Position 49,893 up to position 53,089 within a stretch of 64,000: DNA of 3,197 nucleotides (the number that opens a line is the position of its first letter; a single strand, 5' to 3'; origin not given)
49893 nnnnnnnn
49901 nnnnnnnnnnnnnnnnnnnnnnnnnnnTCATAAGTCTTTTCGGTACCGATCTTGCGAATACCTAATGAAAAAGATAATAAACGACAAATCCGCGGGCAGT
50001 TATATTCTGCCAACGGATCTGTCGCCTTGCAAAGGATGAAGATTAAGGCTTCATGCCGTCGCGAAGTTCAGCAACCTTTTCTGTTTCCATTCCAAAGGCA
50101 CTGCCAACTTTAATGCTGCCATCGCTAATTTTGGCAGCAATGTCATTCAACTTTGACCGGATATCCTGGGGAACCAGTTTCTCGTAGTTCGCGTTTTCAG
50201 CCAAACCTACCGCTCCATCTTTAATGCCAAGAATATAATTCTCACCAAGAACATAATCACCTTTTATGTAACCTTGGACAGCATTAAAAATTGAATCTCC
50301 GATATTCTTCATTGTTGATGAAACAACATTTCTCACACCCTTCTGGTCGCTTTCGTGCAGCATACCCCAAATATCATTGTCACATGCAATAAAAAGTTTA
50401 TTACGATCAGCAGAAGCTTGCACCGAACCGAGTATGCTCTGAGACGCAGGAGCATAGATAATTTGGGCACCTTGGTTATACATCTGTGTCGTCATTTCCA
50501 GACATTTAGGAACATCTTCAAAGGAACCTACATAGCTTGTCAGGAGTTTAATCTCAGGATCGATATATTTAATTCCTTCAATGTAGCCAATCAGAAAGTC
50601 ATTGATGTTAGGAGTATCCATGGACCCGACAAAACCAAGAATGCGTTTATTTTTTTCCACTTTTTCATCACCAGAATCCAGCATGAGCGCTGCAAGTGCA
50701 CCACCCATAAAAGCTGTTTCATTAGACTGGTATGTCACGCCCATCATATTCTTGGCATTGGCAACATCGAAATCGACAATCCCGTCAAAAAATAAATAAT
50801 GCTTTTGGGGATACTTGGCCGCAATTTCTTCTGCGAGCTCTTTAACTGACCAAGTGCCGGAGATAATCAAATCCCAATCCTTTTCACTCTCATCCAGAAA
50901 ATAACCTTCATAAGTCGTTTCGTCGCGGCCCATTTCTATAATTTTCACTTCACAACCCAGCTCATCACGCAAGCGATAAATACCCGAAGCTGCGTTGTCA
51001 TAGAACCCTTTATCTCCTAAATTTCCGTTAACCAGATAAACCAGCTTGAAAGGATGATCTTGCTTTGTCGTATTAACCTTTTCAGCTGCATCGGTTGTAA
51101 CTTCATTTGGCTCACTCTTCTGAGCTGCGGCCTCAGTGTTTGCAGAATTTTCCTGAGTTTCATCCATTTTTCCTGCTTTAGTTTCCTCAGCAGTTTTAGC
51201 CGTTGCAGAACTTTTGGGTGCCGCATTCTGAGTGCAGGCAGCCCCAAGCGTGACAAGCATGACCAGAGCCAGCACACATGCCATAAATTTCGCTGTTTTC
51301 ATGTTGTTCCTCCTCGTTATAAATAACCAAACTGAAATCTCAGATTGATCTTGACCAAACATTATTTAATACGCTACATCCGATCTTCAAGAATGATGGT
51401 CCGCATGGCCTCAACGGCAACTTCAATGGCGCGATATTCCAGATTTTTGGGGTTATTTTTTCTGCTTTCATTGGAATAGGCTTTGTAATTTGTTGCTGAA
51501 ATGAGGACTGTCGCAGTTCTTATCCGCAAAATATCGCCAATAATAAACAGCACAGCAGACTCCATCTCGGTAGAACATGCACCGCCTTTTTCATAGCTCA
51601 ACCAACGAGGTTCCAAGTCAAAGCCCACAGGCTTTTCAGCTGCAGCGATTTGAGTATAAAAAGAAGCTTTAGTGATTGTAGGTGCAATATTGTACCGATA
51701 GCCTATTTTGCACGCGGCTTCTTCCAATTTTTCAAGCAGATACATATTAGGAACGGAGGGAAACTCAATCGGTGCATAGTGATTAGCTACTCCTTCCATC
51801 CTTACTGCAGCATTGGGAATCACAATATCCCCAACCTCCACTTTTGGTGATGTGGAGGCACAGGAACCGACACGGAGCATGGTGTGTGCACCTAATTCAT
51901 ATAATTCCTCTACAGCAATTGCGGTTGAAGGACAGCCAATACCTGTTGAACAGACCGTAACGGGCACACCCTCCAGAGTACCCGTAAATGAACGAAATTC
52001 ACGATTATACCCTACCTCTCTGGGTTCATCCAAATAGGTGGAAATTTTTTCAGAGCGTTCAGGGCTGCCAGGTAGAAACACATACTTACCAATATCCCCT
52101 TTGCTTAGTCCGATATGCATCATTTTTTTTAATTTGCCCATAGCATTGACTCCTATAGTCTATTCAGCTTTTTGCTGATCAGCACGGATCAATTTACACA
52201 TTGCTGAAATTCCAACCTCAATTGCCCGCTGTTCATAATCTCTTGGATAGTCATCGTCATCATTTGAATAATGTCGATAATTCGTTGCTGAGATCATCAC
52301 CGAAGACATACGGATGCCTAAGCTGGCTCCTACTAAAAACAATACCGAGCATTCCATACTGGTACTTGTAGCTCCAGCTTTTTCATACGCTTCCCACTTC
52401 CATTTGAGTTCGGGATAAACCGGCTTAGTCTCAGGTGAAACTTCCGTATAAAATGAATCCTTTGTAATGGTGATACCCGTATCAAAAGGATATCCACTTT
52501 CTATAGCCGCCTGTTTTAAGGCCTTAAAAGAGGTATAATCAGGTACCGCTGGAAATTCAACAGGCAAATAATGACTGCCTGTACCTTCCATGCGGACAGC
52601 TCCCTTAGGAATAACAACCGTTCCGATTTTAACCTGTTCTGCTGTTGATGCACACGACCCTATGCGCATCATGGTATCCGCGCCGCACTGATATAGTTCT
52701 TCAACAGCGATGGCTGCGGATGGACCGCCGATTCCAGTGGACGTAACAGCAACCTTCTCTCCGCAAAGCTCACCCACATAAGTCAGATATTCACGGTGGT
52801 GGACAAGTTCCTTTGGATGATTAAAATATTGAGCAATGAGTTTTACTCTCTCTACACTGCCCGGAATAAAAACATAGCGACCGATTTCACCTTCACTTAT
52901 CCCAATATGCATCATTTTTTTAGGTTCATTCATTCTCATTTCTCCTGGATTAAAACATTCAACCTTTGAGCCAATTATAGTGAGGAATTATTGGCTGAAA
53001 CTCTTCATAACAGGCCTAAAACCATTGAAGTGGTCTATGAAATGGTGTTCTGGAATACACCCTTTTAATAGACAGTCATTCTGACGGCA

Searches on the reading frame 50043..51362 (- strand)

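Call 60: search_protein_families(library=pfam, proteins=[window:50043-51362:-], max_evalue=0.01)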
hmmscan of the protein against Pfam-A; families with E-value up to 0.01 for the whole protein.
window:50043-51362:- (439 aa): 2 families
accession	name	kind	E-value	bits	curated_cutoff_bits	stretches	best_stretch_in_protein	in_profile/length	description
PF02608.20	Bmp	-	2.5e-46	158.5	24.1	1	107-411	4-294/301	ABC transporter substrate-binding protein PnrA-like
PF19431.4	MEKK4_N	-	0.006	14.7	24.9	1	9-93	343-426/1201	MEKK4 N-terminal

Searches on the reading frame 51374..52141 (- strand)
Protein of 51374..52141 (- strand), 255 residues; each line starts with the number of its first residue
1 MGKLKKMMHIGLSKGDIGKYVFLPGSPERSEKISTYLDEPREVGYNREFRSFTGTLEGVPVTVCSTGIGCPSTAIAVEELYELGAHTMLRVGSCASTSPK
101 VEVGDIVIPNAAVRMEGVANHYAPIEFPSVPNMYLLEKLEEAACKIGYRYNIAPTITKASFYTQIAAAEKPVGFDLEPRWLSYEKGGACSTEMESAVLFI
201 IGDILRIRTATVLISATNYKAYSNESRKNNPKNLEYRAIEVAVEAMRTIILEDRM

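Call 60: search_protein_families(library=pfam, proteins=[window:51374-52141:-], max_evalue=0.01)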
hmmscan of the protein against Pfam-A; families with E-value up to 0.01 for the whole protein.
window:51374-52141:- (255 aa): 1 family
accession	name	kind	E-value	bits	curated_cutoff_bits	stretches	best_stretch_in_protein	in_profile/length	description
PF01048.26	PNP_UDP_1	-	1.3e-31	110.2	25.1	1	19-235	1-217/233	Phosphorylase superfamily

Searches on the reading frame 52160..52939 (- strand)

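Call 60: search_protein_families(library=pfam, proteins=[window:52160-52939:-], max_evalue=0.01)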
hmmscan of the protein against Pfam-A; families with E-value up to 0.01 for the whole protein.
window:52160-52939:- (259 aa): 1 family
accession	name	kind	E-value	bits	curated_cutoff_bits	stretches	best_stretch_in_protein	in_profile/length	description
PF01048.26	PNP_UDP_1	-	7.7e-33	114.3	25.1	1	21-223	1-201/233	Phosphorylase superfamily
